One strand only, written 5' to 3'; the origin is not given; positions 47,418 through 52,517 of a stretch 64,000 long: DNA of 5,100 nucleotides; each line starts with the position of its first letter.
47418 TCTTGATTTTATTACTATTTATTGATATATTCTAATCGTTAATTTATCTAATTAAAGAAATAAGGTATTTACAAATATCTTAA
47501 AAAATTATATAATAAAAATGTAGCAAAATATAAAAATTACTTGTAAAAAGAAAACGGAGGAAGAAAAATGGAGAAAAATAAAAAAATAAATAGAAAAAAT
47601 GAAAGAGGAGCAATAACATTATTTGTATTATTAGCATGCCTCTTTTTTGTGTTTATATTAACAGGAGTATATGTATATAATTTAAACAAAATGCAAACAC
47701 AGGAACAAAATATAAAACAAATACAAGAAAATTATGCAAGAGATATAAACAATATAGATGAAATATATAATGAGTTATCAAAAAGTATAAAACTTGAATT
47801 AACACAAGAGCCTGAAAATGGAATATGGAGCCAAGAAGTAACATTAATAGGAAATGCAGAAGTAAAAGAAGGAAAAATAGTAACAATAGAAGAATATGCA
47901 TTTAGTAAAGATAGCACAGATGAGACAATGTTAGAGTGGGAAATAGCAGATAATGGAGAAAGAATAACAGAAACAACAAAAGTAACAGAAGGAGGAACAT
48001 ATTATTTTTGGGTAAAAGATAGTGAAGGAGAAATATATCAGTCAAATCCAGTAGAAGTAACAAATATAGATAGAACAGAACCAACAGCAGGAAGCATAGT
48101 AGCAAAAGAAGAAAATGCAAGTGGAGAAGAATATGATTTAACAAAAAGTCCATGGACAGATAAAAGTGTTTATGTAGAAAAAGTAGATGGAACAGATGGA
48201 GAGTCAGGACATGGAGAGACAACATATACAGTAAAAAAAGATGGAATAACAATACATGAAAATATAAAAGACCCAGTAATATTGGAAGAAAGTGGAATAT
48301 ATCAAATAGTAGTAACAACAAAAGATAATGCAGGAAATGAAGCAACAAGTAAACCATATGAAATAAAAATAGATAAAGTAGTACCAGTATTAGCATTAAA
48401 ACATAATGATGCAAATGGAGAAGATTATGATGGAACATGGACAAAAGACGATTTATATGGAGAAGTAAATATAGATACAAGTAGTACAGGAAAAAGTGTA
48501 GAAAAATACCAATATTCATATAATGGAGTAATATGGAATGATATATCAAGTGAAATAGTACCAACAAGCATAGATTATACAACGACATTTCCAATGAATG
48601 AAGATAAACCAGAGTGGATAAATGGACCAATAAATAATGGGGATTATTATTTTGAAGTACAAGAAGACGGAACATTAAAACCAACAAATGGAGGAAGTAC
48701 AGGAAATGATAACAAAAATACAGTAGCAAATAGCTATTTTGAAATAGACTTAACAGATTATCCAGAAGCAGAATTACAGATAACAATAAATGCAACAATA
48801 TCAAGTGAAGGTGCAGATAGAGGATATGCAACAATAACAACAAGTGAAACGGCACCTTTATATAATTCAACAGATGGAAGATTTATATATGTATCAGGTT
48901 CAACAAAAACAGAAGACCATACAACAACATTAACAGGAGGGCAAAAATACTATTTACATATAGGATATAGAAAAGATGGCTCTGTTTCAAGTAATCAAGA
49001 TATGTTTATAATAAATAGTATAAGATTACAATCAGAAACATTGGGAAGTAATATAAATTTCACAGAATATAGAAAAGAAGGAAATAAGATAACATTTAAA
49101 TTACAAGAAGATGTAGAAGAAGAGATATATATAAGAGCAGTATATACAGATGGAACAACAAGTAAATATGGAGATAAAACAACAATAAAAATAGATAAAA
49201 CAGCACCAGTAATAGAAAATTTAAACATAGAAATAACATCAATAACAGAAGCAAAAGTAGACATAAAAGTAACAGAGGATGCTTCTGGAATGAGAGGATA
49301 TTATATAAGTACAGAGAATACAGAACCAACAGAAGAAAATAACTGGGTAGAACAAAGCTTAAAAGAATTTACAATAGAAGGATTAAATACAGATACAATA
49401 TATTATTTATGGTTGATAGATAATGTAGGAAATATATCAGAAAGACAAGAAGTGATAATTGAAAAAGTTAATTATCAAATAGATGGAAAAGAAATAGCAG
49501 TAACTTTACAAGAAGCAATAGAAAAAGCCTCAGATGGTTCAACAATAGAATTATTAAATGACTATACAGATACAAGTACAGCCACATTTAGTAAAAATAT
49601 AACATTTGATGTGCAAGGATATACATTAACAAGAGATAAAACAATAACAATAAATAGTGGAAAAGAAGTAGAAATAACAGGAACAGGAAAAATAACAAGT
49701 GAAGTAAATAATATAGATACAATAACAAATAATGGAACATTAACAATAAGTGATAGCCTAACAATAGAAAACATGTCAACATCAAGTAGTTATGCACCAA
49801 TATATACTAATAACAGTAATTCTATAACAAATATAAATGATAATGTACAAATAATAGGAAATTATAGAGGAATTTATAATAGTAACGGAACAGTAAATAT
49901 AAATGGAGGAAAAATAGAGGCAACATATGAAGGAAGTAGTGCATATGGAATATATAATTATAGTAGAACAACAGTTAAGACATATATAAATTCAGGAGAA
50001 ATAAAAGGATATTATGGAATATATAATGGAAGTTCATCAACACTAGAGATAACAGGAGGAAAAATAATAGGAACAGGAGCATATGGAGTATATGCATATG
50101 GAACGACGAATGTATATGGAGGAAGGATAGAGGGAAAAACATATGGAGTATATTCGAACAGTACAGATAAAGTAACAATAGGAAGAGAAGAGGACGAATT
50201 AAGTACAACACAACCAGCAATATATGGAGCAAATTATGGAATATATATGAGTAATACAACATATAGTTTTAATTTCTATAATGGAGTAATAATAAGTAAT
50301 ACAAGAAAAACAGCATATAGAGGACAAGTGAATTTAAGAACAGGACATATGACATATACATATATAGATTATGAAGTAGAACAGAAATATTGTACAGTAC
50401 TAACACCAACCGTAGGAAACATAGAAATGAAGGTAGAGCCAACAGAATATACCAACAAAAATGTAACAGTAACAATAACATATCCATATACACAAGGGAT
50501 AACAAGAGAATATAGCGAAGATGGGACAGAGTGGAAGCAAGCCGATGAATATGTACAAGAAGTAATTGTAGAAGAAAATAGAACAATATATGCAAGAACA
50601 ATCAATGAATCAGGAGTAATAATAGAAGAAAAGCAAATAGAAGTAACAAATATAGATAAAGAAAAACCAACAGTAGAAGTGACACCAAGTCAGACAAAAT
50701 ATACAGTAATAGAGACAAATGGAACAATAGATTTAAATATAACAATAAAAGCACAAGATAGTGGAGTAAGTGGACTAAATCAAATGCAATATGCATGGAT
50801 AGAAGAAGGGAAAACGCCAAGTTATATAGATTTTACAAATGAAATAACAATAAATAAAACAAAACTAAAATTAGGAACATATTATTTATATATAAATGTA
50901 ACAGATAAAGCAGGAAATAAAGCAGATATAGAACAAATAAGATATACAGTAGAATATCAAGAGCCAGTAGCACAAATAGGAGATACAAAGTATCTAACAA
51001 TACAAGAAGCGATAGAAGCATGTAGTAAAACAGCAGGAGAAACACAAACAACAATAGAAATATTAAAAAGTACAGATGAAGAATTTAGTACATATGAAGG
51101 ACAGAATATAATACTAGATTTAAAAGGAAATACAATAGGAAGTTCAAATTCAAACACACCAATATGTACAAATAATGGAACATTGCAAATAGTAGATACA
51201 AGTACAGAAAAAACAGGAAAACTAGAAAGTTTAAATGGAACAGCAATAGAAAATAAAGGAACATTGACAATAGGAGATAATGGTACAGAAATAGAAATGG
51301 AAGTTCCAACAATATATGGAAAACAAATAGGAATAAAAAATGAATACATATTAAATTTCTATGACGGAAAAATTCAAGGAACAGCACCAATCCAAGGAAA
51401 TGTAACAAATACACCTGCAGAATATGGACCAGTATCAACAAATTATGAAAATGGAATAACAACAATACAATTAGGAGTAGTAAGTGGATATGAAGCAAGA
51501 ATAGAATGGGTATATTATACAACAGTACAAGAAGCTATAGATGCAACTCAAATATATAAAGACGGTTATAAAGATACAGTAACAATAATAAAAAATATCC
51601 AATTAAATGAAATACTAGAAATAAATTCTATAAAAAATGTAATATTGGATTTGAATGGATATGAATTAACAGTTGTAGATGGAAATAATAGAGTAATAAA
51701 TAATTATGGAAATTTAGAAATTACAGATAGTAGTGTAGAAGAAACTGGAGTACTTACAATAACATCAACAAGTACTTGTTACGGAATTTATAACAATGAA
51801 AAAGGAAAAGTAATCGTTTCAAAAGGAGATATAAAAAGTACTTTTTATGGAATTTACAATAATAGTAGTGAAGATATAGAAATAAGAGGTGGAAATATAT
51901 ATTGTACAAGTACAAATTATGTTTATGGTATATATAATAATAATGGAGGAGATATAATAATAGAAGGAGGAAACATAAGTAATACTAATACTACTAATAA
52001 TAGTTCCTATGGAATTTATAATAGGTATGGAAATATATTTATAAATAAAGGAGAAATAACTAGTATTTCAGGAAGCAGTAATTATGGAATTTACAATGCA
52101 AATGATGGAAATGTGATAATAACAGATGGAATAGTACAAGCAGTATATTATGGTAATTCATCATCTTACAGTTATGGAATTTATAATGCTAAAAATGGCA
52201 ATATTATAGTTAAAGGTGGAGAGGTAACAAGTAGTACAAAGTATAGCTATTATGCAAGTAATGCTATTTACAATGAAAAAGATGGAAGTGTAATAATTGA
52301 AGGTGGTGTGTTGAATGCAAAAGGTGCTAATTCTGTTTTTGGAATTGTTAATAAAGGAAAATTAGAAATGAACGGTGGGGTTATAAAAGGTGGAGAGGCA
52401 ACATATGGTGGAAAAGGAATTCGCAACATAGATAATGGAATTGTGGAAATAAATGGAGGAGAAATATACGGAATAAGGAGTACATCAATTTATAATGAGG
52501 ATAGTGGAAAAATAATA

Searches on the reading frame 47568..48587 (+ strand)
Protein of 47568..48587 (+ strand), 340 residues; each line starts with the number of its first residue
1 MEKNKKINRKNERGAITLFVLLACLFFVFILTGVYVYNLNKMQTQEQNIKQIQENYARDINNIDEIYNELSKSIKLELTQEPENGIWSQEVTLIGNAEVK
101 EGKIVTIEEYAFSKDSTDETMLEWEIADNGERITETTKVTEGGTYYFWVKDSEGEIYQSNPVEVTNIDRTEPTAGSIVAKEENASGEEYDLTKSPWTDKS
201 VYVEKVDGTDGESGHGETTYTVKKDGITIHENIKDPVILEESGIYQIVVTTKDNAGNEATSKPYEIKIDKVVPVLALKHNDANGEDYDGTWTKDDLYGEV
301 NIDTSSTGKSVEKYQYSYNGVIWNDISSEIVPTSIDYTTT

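Call 26: find_related_loci(query=window:47568-48587:+, collection=genome_contigs, flank=3000)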
Query window:47568-48587:+ (340 aa) in genome_contigs; peptide patterns used: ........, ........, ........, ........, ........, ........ (x = any residue, [..] = any of these).
141 stretches matched a pattern; 3 encode a relative of the query (tblastn E <= 1e-3); 3 distinct loci.
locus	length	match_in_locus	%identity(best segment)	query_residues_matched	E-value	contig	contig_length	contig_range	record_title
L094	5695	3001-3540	60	157-338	5e-66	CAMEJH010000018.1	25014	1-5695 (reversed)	MAG: uncultured Clostridium sp. isolate SRR15057922_bin.21_metaWRAP_v1.3_MAG genome assembly, contig: ERZ10407413.811, w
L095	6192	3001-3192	42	10-73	2e-10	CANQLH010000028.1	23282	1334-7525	MAG: uncultured Clostridia bacterium isolate Lapin-015__bin77 genome assembly, contig: Lapin-015__NODE_1944_length_23282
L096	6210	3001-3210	39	2-73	1e-9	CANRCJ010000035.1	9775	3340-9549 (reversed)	MAG: uncultured Clostridia bacterium isolate Lapin-027__bin51 genome assembly, contig: Lapin-027__NODE_7162_length_9775_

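Call 31: search_protein_families(library=pfam, proteins=[L094:193-1812:-])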
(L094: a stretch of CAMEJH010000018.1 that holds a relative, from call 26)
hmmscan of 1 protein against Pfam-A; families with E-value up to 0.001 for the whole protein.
L094:193-1812:- (539 aa): 1 family
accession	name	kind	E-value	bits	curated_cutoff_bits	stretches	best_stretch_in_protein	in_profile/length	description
PF03323.18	GerA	-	4.8e-162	540.1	27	1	53-519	3-465/466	Bacillus/Clostridium GerA spore germination protein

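Call 35: find_homologous_proteins(query=window:47568-48587:+, max_evalue=0.00001)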
Query window:47568-48587:+ (340 aa): 24 proteins with E <= 0.00001 among 1700 candidates.
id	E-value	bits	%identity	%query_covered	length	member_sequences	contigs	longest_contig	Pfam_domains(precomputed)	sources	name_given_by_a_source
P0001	8.9e-136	471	85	81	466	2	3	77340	-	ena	-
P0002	4.4e-120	419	59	97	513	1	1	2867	-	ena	-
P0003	6.0e-120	418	60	97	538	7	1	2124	PF19077.7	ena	-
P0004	2.0e-117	410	79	70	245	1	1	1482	-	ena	-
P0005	7.1e-114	399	58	97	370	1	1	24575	-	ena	-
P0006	7.5e-114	398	60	98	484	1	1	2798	-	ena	-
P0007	2.8e-78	282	62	64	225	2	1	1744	-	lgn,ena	-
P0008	1.9e-73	266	62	61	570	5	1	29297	-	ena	-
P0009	2.0e-62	229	55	56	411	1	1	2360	PF13088.13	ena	-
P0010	2.7e-61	226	59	56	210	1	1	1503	-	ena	-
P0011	1.5e-57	213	56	56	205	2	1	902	-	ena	-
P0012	9.3e-56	208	56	51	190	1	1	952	-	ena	-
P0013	1.4e-48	184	87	30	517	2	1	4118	-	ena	-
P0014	1.8e-48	184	43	79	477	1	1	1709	-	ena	-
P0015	4.6e-48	182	47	64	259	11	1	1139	-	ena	-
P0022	4.2e-20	90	67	21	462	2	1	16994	-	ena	-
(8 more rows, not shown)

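Call 36: find_encoding_contigs(protein=P0001, flank=3000, max_places=6)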
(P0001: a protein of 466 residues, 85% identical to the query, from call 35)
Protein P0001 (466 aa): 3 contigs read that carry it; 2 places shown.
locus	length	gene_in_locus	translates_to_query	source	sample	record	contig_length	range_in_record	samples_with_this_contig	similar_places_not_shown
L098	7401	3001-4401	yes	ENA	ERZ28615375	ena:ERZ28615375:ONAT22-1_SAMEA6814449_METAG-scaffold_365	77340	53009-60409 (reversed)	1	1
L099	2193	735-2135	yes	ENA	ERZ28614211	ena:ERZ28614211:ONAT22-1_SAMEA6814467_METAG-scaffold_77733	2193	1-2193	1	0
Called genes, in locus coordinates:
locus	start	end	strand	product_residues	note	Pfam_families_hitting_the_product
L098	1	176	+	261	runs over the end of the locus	PF06541:ABC_trans_CmpB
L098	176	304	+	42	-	-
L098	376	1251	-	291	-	PF00701:DHDPS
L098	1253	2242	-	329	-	PF01118:Semialdhyde_dh, PF02774:Semialdhyde_dhC, PF02800:Gp_dh_C (faint)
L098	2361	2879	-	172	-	-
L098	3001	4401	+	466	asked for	-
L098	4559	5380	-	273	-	-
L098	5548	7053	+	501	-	PF13231:PMT_2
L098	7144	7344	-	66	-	PF01197:Ribosomal_L31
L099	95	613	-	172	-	-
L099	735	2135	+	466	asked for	-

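Call 37: find_encoding_contigs(protein=P0005, flank=3000, max_places=6)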
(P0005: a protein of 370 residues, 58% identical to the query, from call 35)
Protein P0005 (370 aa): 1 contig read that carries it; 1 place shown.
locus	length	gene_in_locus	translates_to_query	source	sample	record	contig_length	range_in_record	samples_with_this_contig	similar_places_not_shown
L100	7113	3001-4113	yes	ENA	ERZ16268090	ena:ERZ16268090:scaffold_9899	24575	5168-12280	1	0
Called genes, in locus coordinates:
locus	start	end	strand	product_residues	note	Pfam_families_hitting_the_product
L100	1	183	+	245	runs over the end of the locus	PF07224:Chlorophyllase (weak)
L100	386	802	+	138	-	PF00011:HSP20, PF17886:ArsA_HSP20 (faint)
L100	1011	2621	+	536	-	PF06418:CTP_synth_N, PF00117:GATase, PF07722:Peptidase_C26 (weak)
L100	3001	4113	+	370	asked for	-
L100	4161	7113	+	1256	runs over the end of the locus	-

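Call 38: find_encoding_contigs(protein=P0002, flank=3000, max_places=6)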
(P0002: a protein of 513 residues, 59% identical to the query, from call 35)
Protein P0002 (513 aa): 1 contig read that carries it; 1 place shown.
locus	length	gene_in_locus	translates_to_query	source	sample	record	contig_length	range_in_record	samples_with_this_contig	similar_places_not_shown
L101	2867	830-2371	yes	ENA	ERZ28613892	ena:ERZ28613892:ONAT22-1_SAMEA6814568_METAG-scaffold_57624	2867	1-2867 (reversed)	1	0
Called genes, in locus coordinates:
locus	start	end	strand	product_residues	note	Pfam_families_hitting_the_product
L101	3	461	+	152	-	?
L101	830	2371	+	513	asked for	-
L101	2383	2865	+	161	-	?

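Call 39: find_encoding_contigs(protein=P0006, flank=3000, max_places=6)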
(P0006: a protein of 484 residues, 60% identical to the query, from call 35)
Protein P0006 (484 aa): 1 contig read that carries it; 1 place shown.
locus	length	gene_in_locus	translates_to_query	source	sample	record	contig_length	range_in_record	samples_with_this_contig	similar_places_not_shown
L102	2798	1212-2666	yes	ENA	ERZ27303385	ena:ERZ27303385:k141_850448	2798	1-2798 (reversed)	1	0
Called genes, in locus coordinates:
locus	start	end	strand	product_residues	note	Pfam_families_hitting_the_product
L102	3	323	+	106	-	?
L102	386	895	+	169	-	-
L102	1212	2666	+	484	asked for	-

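Call 42: find_encoding_contigs(protein=P0003, flank=3000, max_places=6)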
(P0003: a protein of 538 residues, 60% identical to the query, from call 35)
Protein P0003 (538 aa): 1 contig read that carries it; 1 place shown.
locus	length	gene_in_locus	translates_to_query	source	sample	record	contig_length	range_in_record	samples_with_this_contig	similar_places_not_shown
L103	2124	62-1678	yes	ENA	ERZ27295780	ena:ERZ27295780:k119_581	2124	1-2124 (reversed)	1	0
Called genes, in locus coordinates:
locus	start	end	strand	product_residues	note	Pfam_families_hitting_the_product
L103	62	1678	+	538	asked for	PF19077:Big_13 (weak)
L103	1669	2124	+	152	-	?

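Call 43: find_encoding_contigs(protein=P0014, flank=3000, max_places=6)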
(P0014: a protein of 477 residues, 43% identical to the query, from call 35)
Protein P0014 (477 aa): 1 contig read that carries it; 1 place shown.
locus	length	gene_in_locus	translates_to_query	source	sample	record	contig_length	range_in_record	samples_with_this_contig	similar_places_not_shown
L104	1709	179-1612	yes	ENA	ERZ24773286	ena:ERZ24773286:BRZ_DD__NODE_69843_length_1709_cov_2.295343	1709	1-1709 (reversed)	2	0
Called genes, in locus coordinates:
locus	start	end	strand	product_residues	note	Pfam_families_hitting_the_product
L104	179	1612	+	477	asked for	-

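Call 53: find_encoding_contigs(protein=P0008, flank=10000, max_places=4)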
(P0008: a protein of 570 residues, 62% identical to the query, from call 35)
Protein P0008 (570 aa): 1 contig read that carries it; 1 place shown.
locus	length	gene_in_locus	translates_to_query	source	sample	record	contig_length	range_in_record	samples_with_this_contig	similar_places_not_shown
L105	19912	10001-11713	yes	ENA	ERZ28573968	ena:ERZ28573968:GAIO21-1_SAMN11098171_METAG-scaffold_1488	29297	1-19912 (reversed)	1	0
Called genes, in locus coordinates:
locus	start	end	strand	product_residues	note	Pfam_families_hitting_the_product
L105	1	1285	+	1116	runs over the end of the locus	PF21445:ADDB_N, PF27467:AddB_5th (weak), PF12705:PDDEXK_1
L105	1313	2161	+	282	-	PF02578:Cu-oxidase_4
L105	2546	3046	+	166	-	PF02016:Peptidase_S66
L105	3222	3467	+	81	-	PF17676:Peptidase_S66C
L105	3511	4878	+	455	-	PF04055:Radical_SAM, PF13353:Fer4_12 (weak), PF13186:SPASM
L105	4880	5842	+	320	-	-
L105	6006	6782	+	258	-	PF00318:Ribosomal_S2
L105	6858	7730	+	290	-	PF00889:EF_TS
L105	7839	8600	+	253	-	PF03372:Exo_endo_phos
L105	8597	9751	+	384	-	PF01594:AI-2E_transport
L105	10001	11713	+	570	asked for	-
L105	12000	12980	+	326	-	PF04754:Transposase_31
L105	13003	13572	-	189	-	PF06695:Sm_multidrug_ex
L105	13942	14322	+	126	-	-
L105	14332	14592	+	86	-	PF17761:DUF1016_N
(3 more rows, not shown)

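Call 54: find_encoding_contigs(protein=P0022, flank=10000, max_places=4)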
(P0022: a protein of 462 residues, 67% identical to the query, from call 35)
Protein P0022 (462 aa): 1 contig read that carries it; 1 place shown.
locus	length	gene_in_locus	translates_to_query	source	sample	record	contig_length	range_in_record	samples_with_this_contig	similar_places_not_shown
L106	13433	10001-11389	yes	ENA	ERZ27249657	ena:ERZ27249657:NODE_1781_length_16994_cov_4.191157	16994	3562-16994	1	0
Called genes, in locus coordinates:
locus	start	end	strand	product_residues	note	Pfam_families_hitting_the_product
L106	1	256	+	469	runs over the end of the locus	PF26314:MptA_B_family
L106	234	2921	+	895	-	PF02739:5_3_exonuc_N, PF01367:5_3_exonuc, PF01612:DNA_pol_A_exo1, PF22619:DNA_polI_exo1, PF00476:DNA_pol_A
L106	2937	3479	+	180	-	PF01464:SLT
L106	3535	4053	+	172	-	PF09419:PGP_phosphatase, PF08282:Hydrolase_3, PF00702:Hydrolase, PF13242:Hydrolase_like (weak)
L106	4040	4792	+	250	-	PF01478:Peptidase_A24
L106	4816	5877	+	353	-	PF01321:Creatinase_N, PF00557:Peptidase_M24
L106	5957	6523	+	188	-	PF08207:EFP_N, PF01132:EFP, PF09285:Elong-fact-P_C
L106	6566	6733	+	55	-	-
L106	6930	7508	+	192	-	PF01558:POR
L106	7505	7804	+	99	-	PF13187:Fer4_9 (faint), PF00037:Fer4 (weak), PF12837:Fer4_6 (weak), PF13237:Fer4_10, PF14697:Fer4_21, PF12838:Fer4_7, PF00037:Fer4, PF12837:Fer4_6 (weak), +4 more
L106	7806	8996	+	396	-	PF01855:POR_N, PF17147:PFOR_II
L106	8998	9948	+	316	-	PF02775:TPP_enzyme_C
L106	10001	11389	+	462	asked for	-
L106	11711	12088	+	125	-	PF00829:Ribosomal_L21p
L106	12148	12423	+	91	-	PF01016:Ribosomal_L27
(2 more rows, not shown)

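Call 60: find_encoding_contigs(protein=P0004, flank=3000, max_places=6)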
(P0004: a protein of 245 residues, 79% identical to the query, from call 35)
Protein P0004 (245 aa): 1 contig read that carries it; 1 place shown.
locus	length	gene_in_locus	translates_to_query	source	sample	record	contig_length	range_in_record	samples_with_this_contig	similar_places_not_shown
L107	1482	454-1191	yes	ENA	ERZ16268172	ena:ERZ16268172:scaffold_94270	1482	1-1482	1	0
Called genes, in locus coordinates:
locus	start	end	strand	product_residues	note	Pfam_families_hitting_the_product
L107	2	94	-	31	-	?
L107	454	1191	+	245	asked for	-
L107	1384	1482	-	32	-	?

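Call 61: find_encoding_contigs(protein=P0007, flank=3000, max_places=6)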
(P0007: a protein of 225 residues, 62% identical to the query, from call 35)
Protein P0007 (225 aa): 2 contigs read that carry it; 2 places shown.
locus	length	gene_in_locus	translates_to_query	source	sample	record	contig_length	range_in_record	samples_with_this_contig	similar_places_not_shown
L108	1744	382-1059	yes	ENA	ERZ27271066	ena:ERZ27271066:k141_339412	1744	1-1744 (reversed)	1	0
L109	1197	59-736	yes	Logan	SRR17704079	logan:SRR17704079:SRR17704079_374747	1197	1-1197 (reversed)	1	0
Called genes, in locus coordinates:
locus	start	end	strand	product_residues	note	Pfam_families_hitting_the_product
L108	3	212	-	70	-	?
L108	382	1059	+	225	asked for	-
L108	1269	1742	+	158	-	?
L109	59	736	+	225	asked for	-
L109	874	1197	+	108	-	?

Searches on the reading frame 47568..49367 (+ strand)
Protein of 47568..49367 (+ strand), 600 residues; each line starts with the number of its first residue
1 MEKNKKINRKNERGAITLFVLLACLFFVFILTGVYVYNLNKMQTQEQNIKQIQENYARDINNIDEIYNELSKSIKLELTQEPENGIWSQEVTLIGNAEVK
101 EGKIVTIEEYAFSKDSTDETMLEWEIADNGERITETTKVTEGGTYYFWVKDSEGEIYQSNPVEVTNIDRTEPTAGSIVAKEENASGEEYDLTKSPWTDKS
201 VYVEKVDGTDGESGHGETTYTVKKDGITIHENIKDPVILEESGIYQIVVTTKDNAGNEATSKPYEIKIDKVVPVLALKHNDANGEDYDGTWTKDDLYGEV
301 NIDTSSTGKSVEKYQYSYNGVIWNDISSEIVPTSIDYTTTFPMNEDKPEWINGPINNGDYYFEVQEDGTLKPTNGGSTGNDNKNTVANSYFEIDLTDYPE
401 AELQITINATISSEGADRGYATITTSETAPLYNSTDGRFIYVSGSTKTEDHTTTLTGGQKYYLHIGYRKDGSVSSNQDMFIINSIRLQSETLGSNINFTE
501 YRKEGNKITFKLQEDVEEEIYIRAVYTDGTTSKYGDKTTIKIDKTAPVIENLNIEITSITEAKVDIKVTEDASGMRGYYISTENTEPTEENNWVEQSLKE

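Call 73: search_protein_families(library=pfam, proteins=[window:47568-49367:+], max_evalue=1)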
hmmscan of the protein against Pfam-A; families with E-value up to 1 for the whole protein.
window:47568-49367:+ (600 aa): 5 families
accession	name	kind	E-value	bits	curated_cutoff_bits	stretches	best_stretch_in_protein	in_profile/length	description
PF19077.6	Big_13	-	0.00064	20.6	27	1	241-269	73-101/102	Bacterial Ig-like domain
PF18981.6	InlK_D3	-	0.025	15.1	25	1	223-261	30-68/75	Internalin K domain (D3/D4)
PF06143.16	Baculo_11_kDa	-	0.12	12.4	28.4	1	13-58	30-75/84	Baculovirus 11 kDa family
PF05814.16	Ac76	-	0.27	11.7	22.5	1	8-54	18-65/83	Orf76 (Ac76)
PF15569.11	Imm40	-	0.4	11.7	25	0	54-119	8-60/90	Immunity protein 40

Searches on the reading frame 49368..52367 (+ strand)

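Call 73: search_protein_families(library=pfam, proteins=[window:49368-52367:+], max_evalue=1)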
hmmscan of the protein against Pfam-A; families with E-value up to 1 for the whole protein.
window:49368-52367:+ (1000 aa): 3 families
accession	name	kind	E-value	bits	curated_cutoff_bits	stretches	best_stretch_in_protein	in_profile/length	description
PF19077.6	Big_13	-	0.015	16.2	27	1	492-528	63-100/102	Bacterial Ig-like domain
PF12728.13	HTH_17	-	0.17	12.6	27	1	195-217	10-31/51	Helix-turn-helix domain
PF17787.7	PH_14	-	0.3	11.4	22.7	1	712-789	37-111/131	PH domain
